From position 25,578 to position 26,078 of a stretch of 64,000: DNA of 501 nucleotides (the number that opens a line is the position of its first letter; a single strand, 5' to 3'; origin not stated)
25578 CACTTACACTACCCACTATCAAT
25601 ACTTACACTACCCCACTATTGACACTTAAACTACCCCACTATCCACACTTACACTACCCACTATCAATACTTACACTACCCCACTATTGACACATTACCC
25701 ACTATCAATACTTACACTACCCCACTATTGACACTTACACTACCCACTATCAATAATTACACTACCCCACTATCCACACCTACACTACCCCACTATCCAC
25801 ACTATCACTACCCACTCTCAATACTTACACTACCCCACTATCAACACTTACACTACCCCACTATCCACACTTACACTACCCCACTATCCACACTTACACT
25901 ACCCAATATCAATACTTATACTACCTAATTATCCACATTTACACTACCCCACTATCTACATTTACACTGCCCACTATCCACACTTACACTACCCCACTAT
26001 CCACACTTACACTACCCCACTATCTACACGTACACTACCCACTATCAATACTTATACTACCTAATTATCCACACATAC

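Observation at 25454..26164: An entire TEP1 intron (~700 bp) consists of ~30 tandem units each carrying a GTAAGT donor consensus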

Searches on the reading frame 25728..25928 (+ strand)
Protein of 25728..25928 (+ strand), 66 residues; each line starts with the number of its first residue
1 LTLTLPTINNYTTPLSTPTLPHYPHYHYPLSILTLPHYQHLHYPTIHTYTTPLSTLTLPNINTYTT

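Call 47: find_encoding_contigs(protein=window:25728-25928:+, flank=1000, max_places=5)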
Protein window:25728-25928:+ (66 aa): no gene with exactly this product is on record in the collection.
